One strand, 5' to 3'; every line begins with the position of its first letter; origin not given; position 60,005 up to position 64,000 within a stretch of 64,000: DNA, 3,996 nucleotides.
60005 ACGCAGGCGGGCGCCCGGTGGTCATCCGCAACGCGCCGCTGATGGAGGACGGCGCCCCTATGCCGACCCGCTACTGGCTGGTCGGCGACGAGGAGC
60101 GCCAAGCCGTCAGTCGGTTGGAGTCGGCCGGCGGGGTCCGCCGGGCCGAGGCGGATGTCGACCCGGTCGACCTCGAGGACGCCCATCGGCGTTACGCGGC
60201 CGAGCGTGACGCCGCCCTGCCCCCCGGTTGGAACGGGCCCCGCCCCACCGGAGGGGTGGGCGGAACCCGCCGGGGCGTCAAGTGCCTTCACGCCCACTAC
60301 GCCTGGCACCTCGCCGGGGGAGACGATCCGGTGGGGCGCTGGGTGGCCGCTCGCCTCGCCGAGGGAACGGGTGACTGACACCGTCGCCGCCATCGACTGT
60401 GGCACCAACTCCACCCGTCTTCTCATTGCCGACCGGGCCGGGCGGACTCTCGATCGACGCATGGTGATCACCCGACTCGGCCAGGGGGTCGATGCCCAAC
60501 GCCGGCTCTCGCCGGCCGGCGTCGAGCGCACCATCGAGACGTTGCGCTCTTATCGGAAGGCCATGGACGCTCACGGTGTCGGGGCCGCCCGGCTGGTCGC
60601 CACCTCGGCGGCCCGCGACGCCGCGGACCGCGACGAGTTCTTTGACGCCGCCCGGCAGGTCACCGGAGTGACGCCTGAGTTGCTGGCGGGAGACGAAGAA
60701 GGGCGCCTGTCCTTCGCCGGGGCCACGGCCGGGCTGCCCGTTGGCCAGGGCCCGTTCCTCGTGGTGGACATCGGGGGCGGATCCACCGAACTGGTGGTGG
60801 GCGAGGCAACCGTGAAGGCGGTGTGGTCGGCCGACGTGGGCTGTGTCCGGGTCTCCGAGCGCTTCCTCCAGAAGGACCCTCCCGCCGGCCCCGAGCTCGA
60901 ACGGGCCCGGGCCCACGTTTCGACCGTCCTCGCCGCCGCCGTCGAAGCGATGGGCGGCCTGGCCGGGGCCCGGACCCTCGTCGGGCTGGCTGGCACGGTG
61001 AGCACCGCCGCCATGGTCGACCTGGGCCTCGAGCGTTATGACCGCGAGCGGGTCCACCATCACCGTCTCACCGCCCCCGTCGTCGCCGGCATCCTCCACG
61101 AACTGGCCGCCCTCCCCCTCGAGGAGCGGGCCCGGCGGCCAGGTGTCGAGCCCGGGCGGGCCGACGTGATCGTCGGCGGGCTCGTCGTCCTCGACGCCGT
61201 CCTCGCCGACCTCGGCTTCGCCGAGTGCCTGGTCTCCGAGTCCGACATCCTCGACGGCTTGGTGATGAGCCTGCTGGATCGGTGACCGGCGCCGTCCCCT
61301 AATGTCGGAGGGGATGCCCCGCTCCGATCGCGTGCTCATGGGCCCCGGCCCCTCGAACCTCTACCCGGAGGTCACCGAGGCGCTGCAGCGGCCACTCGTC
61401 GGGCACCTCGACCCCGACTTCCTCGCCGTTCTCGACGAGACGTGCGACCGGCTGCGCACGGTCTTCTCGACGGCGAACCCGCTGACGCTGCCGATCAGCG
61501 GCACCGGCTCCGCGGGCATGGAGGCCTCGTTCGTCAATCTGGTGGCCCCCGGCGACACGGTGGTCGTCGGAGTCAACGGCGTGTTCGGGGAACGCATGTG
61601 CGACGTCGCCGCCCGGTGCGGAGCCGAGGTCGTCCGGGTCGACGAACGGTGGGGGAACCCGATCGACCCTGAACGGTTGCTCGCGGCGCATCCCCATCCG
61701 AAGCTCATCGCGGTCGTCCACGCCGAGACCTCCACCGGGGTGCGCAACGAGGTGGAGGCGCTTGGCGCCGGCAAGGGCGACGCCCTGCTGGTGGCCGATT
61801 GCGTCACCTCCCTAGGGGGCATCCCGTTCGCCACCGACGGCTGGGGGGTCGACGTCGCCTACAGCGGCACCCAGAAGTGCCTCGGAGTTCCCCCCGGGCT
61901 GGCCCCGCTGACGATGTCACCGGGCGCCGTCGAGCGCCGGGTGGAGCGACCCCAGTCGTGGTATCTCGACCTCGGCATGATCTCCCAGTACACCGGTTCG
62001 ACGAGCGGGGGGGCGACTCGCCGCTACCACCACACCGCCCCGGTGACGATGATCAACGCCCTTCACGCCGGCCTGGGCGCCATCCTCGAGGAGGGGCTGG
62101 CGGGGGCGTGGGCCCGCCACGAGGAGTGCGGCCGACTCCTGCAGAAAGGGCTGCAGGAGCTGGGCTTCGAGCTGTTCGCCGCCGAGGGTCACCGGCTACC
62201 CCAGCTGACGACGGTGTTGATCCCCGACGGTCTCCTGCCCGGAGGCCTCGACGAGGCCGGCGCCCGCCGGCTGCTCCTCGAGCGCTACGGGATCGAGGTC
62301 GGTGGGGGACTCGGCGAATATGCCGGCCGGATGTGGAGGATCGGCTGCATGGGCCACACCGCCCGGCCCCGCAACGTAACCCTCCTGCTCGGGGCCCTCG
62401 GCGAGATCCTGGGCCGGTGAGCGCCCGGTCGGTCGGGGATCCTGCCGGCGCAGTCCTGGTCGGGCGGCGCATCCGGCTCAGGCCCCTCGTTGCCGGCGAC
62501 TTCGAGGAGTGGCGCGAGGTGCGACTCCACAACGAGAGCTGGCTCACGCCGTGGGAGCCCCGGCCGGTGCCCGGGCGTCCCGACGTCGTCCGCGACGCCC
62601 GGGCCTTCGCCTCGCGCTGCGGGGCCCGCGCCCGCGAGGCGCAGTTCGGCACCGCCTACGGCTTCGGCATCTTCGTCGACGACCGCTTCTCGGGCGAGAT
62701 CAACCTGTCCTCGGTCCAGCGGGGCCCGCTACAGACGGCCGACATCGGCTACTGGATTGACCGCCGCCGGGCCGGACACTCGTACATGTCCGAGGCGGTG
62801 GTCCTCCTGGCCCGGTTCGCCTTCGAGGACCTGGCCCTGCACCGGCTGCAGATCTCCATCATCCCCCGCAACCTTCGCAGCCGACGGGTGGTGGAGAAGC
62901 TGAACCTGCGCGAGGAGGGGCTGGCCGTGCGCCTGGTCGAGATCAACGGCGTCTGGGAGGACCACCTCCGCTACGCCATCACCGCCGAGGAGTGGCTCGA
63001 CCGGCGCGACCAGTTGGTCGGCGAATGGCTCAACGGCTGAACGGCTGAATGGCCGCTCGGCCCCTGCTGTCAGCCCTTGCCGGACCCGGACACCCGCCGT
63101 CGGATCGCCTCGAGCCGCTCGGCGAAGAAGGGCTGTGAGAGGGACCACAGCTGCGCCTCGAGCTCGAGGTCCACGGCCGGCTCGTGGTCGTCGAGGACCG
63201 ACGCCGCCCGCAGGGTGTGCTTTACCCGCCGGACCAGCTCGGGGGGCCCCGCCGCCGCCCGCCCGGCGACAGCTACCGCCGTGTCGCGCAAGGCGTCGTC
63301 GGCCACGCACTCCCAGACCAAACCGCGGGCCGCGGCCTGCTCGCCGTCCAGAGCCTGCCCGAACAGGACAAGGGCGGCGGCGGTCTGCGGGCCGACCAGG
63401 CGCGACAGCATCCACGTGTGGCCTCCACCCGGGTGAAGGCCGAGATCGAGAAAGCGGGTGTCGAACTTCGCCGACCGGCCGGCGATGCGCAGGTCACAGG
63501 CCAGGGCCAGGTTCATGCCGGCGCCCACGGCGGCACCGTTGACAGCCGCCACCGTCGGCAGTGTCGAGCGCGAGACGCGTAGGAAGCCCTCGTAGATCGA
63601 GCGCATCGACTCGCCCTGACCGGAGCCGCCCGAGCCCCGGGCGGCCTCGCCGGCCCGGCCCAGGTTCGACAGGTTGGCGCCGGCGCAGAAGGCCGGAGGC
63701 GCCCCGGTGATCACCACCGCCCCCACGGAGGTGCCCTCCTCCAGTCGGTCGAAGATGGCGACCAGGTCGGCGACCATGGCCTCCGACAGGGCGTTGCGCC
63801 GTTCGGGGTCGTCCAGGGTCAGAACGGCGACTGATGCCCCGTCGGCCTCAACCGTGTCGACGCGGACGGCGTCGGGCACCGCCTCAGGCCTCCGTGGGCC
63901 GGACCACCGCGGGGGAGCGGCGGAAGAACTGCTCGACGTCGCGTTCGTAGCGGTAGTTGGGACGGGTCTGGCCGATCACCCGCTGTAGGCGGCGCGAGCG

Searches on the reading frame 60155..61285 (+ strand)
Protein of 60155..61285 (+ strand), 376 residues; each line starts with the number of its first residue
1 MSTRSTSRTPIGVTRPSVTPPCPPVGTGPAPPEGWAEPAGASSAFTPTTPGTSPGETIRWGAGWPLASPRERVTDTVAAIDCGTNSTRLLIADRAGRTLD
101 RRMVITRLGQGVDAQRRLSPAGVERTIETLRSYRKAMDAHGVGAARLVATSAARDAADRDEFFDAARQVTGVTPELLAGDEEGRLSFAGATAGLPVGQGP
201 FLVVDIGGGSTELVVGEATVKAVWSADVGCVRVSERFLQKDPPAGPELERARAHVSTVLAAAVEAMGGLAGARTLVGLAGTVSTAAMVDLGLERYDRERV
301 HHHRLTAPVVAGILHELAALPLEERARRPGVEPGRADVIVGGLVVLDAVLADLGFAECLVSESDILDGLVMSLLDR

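Call 7: search_protein_families(library=pfam, proteins=[window:60155-61285:+], max_evalue=0.001)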
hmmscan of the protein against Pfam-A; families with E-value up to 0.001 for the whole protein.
window:60155-61285:+ (376 aa): 1 family
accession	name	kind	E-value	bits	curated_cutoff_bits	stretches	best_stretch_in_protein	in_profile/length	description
PF02541.22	Ppx-GppA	-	1.4e-54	185.9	27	1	98-375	12-283/285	Ppx/GppA phosphatase family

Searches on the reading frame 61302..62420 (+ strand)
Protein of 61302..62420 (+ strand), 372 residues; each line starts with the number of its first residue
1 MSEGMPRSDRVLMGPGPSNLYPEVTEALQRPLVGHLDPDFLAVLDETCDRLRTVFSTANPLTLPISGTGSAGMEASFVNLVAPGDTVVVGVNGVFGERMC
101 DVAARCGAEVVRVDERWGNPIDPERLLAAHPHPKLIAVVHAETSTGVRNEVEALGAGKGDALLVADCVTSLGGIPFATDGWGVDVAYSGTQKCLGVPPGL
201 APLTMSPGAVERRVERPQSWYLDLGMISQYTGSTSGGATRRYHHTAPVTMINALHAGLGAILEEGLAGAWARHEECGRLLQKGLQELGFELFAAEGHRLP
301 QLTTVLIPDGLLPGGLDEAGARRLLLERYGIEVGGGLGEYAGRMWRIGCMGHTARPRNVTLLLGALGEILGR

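Call 8: search_protein_families(library=pfam, proteins=[window:61302-62420:+], max_evalue=0.001)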
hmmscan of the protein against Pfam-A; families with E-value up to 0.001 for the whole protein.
window:61302-62420:+ (372 aa): 1 family
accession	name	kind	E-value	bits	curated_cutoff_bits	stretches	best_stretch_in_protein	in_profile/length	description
PF00266.25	Aminotran_5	-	3.9e-19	69.3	21.5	1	33-307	34-316/371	Aminotransferase class-V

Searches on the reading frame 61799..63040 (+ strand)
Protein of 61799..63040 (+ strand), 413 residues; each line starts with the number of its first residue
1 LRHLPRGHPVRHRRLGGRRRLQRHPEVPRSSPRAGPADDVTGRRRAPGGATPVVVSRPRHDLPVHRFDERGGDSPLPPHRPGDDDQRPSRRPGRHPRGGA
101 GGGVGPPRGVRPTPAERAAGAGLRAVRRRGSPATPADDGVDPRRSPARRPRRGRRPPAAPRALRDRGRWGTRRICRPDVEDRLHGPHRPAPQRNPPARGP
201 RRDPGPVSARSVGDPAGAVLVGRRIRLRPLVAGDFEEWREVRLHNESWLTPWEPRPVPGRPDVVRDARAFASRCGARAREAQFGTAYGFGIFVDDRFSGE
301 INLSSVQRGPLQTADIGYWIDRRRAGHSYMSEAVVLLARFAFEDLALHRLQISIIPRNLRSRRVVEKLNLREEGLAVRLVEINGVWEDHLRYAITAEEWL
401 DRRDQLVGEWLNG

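Call 8: search_protein_families(library=pfam, proteins=[window:61799-63040:+], max_evalue=0.001)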
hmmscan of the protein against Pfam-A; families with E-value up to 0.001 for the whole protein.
window:61799-63040:+ (413 aa): 1 family
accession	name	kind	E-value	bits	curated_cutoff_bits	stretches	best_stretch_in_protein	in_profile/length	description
PF13302.13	Acetyltransf_3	-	1.4e-21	78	25.4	1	224-369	1-136/138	Acetyltransferase (GNAT) domain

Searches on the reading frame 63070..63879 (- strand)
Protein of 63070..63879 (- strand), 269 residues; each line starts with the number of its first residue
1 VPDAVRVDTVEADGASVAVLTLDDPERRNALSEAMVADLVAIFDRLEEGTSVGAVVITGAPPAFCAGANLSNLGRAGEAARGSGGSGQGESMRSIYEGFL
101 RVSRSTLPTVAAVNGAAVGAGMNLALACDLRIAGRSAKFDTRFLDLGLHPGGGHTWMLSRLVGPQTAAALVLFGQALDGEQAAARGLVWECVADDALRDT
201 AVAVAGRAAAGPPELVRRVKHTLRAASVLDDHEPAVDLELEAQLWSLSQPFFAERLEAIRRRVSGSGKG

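Call 8: search_protein_families(library=pfam, proteins=[window:63070-63879:-], max_evalue=0.001)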
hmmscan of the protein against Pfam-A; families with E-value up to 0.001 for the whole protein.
window:63070-63879:- (269 aa): 2 families
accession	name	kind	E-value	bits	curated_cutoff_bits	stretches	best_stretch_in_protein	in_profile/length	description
PF00378.25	ECH_1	-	1.6e-52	178.8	27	1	15-237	4-218/251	Enoyl-CoA hydratase/isomerase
PF16113.10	ECH_2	-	2.2e-28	100.2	27.2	1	18-263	2-238/335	Enoyl-CoA hydratase/isomerase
